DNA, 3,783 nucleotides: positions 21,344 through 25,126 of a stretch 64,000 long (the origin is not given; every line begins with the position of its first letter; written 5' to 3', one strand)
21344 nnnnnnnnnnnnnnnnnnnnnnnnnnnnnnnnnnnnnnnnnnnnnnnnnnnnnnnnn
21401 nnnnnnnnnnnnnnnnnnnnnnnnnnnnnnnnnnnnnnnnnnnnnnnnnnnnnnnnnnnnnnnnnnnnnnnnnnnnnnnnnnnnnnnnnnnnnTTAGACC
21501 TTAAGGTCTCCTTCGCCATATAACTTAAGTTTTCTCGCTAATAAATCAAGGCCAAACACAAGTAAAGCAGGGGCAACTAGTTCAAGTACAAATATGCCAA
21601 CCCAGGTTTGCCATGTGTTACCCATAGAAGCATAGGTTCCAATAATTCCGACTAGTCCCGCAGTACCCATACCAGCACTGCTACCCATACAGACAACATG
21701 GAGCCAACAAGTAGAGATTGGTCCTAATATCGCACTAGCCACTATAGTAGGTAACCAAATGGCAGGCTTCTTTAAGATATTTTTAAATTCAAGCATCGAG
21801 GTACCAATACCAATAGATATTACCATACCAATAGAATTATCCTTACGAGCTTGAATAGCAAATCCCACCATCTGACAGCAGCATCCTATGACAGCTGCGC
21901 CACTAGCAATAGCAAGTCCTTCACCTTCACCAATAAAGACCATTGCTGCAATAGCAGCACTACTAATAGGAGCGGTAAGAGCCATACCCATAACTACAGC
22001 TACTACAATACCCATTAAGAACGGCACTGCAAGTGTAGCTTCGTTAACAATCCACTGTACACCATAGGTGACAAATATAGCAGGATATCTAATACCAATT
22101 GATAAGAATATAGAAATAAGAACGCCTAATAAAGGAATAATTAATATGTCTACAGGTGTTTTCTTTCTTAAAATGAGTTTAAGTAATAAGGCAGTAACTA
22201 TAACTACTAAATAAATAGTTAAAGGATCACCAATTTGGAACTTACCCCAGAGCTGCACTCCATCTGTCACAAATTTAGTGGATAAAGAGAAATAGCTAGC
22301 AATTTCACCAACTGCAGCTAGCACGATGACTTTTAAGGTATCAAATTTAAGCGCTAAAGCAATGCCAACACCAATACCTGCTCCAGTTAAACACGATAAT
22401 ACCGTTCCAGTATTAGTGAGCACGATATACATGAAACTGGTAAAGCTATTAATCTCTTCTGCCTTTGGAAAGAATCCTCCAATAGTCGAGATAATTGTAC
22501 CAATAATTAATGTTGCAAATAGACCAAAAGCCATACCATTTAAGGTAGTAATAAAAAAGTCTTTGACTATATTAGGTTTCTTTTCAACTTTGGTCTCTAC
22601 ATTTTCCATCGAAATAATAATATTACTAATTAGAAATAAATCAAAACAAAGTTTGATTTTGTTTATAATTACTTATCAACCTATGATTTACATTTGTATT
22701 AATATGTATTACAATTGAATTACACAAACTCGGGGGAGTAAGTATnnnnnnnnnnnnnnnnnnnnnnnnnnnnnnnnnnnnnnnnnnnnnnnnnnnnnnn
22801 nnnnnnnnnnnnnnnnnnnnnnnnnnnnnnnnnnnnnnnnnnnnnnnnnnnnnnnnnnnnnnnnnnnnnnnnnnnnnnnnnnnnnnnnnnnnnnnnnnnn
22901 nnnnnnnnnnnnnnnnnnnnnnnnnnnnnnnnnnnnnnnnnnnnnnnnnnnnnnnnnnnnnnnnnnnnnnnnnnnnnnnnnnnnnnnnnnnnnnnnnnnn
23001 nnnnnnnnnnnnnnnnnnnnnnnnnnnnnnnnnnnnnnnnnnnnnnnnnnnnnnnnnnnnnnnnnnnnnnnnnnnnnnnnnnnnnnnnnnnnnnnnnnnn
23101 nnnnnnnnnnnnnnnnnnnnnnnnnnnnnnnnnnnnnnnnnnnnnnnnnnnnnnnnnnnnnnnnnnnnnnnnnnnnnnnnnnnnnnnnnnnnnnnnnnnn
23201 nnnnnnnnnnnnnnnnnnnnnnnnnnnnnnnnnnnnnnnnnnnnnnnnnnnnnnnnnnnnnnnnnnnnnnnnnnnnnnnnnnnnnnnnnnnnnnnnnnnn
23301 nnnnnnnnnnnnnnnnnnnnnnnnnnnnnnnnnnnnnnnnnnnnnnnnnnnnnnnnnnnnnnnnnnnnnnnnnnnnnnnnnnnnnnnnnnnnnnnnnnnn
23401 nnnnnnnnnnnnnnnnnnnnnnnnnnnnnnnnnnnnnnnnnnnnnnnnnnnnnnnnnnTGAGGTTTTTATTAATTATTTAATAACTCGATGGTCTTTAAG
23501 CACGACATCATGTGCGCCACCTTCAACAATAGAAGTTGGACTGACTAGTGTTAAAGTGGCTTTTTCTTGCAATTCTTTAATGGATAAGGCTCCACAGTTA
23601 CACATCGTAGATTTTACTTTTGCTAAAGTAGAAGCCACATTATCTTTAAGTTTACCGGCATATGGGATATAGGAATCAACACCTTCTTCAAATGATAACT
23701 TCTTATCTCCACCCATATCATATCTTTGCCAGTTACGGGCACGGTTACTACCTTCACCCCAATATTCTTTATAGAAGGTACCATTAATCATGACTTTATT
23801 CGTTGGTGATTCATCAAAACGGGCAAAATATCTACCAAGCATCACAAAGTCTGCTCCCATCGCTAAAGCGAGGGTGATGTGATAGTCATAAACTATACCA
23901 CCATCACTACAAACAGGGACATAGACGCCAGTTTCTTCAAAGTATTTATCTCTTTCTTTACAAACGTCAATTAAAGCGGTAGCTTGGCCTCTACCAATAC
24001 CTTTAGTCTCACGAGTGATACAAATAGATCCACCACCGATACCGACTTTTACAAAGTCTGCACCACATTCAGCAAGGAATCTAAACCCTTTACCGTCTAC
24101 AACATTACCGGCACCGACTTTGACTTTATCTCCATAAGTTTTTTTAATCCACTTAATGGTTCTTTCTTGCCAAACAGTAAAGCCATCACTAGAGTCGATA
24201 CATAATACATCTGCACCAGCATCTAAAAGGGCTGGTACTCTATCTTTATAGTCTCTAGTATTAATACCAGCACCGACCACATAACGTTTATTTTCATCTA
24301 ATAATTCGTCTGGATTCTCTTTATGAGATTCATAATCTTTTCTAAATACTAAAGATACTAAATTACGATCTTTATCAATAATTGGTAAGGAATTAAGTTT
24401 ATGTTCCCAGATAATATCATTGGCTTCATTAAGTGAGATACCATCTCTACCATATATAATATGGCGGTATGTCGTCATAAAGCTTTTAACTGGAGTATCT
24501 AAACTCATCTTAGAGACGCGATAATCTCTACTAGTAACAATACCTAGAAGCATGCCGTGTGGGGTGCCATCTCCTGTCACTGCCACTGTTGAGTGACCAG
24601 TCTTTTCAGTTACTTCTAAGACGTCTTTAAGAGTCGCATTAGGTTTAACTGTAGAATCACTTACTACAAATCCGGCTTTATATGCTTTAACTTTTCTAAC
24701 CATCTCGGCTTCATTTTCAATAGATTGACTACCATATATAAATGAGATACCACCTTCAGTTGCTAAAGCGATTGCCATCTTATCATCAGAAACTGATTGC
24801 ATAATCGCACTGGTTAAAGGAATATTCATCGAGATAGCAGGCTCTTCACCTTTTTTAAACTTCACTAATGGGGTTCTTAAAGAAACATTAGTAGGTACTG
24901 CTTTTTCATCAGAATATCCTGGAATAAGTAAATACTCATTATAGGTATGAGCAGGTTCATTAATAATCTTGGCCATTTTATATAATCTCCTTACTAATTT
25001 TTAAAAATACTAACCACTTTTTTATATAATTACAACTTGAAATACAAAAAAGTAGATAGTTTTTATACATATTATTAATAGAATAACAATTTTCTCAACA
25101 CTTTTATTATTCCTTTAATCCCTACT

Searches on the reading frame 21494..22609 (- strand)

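Call 30: search_protein_families(library=pfam, proteins=[window:21494-22609:-], max_evalue=0.001)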
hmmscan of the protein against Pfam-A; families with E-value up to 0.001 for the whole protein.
window:21494-22609:- (371 aa): 1 family
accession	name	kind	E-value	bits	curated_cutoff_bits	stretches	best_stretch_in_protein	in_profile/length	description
PF13303.11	PTS_EIIC_2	-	1.6e-71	241.6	28.9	1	22-370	3-326/327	Phosphotransferase system, EIIC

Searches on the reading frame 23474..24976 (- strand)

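Call 30: search_protein_families(library=pfam, proteins=[window:23474-24976:-], max_evalue=0.001)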
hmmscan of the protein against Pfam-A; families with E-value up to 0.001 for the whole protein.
window:23474-24976:- (500 aa): 4 families
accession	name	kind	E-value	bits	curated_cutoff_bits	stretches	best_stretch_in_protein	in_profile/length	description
PF00478.31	IMPDH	-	2.5e-112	375.7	25.6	1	9-489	1-345/345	IMP dehydrogenase / GMP reductase domain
PF00571.33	CBS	-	1.7e-08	35.1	24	1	109-151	11-50/57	CBS domain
PF01070.24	FMN_dh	-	6.3e-07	29.2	24.9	1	292-384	226-305/350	FMN-dependent dehydrogenase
PF03060.21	NMO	-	4.9e-05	23.3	28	0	298-395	149-236/331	Nitronate monooxygenase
